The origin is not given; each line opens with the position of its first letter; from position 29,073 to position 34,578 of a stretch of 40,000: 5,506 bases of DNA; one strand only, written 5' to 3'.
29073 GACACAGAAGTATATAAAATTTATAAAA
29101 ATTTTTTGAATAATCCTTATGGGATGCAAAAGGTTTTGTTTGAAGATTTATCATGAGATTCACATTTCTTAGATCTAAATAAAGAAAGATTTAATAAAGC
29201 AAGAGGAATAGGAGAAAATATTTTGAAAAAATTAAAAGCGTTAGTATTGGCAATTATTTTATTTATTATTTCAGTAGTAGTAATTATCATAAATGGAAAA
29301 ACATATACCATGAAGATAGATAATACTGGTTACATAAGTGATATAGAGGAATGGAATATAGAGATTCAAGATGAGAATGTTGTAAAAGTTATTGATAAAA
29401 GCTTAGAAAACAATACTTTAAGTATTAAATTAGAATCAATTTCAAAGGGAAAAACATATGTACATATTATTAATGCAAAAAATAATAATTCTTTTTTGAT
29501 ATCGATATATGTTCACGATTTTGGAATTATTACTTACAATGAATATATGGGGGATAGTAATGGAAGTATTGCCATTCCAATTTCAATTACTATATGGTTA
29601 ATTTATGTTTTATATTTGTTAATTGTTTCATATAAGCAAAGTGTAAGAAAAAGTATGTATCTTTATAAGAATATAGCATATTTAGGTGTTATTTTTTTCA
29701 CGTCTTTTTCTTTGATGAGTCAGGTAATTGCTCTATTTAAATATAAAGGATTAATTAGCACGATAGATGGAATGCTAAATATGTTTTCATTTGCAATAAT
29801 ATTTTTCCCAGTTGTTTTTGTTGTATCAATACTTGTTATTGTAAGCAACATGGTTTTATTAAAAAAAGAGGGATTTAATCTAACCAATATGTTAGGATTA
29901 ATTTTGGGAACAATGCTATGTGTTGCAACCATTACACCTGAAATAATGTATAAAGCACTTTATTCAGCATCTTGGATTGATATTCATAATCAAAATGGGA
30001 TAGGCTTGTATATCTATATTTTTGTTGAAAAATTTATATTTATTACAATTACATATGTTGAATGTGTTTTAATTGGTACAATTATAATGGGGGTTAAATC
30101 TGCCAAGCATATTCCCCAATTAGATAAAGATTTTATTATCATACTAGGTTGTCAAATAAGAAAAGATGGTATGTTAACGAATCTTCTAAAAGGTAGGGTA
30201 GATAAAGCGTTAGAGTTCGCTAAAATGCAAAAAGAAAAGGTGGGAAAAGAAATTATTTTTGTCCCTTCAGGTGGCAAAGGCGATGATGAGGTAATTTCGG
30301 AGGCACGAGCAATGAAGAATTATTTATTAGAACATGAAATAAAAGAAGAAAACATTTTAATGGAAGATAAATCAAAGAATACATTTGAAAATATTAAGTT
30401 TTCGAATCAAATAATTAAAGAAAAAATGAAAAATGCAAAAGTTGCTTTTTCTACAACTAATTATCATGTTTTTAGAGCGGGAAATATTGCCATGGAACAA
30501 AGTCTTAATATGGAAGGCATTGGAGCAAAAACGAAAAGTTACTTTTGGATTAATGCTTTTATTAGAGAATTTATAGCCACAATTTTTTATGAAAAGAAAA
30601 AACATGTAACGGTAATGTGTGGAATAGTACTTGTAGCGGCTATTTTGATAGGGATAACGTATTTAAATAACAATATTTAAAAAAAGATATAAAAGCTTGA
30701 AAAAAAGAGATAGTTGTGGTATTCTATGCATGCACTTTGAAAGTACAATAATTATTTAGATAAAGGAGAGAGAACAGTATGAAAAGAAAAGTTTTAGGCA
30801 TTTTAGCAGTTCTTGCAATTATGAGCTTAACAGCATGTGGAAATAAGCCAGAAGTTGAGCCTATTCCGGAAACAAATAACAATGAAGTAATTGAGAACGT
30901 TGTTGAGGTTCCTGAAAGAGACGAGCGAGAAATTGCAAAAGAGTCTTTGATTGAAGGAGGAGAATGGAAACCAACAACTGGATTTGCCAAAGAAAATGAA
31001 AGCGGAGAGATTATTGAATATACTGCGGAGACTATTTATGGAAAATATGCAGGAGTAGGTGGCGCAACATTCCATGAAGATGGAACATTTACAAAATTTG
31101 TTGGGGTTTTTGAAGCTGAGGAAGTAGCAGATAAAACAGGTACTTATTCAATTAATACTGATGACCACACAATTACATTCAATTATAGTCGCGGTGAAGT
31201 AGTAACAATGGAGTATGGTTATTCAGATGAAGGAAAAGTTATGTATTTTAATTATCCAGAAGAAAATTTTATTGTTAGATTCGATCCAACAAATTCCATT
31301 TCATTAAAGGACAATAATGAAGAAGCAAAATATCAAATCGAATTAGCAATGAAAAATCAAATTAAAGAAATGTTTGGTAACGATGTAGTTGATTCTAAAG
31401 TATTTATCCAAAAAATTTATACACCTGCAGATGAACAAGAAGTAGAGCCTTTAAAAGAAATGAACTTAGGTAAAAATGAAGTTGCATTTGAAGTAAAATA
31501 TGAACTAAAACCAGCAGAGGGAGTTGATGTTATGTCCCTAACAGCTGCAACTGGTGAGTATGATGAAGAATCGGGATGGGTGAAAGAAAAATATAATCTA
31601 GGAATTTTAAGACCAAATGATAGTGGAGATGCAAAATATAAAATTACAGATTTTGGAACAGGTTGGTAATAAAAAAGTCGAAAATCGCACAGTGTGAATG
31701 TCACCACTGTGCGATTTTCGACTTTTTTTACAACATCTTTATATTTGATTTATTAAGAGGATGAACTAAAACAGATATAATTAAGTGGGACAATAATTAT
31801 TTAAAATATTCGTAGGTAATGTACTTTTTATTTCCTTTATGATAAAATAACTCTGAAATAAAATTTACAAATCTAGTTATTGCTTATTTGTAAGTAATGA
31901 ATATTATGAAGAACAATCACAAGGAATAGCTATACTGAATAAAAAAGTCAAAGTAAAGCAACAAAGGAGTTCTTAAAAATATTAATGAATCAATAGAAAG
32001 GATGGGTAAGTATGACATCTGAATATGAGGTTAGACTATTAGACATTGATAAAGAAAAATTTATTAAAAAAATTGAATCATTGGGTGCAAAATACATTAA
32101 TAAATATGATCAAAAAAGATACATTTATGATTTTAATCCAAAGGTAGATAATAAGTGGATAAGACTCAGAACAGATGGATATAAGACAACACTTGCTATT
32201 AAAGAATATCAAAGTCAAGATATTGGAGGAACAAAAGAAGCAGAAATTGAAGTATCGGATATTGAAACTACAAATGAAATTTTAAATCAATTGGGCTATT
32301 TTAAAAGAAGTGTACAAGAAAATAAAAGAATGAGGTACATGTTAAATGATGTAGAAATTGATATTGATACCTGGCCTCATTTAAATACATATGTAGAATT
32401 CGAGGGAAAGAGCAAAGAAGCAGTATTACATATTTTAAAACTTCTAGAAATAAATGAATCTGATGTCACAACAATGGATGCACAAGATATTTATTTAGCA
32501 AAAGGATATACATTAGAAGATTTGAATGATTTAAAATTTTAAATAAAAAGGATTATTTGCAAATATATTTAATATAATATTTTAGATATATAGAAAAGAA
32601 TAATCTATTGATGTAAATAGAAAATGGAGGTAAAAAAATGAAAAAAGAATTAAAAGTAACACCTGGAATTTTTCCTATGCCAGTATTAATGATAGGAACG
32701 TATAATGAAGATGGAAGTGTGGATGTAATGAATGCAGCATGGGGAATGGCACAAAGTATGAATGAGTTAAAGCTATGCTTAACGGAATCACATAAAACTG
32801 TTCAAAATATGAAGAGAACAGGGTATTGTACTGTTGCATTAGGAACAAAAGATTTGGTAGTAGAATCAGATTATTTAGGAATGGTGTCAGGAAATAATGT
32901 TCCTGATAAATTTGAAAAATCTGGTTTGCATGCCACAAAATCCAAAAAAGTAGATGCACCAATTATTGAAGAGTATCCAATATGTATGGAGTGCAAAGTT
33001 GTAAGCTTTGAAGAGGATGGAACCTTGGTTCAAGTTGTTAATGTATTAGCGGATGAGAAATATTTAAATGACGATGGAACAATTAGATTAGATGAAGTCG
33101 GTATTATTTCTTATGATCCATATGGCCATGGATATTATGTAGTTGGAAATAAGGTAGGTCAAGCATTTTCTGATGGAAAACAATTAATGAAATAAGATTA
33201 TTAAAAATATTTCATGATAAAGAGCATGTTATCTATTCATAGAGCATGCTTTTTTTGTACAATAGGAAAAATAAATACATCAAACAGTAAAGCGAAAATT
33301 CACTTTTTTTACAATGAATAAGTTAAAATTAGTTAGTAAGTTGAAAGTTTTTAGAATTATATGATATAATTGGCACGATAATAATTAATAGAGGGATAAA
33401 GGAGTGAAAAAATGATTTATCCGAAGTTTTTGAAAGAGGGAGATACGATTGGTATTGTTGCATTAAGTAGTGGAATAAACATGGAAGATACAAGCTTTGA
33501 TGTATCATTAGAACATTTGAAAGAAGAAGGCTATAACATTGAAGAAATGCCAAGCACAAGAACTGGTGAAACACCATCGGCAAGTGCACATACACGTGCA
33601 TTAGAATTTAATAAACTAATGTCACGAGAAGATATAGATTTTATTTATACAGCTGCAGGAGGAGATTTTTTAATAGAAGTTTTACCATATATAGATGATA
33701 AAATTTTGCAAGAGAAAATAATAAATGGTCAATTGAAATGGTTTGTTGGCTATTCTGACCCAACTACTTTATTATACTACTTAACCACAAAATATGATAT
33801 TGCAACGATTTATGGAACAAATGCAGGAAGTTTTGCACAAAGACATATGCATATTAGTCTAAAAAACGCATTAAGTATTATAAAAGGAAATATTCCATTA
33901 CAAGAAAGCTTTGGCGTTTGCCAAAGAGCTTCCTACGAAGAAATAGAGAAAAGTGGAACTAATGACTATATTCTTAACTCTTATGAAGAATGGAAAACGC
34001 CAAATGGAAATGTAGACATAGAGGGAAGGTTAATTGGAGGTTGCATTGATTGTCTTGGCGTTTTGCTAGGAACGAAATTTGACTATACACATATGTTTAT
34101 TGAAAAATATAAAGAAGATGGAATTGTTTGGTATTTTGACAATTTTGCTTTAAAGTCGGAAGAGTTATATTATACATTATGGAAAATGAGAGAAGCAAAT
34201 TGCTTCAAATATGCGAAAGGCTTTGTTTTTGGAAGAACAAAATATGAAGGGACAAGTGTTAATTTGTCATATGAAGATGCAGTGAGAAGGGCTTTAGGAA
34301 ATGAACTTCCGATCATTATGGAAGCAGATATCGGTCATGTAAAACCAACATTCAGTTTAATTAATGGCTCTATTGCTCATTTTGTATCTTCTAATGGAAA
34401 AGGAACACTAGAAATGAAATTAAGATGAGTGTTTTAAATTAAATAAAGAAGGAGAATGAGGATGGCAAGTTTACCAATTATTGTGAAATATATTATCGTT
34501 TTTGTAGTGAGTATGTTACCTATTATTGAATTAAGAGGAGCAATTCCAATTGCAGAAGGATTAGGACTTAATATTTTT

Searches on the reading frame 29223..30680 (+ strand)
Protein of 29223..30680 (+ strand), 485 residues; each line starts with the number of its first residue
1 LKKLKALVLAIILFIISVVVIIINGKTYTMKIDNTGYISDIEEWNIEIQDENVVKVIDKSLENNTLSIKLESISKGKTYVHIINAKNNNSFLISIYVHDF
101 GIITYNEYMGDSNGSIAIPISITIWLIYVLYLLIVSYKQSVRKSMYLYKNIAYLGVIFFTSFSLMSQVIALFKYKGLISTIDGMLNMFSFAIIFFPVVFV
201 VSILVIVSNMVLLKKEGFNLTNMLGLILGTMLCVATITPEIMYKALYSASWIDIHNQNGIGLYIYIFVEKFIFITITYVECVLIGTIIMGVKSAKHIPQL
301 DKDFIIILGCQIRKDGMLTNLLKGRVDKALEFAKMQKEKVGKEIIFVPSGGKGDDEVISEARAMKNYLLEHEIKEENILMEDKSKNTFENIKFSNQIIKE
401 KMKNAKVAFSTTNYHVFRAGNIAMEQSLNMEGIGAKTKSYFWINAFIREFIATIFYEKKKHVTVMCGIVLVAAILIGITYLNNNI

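Call 91: search_protein_families(library=pfam, proteins=[window:29223-30680:+], max_evalue=0.001)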
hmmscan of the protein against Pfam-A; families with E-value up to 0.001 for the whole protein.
window:29223-30680:+ (485 aa): 1 family
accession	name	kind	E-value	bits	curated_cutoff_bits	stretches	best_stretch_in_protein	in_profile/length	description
PF02698.23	DUF218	-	3e-25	89.1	27.6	1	303-452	1-133/133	DUF218 domain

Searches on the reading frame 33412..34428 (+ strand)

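Call 91: search_protein_families(library=pfam, proteins=[window:33412-34428:+], max_evalue=0.001)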
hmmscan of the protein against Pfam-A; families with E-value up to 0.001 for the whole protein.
window:33412-34428:+ (338 aa): 2 families
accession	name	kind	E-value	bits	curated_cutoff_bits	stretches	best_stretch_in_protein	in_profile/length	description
PF02016.21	Peptidase_S66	-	1.7e-23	83.5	25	1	13-135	1-121/121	LD-carboxypeptidase N-terminal domain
PF17676.7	Peptidase_S66C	-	2.1e-18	67.5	23.7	1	204-322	1-118/120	LD-carboxypeptidase C-terminal domain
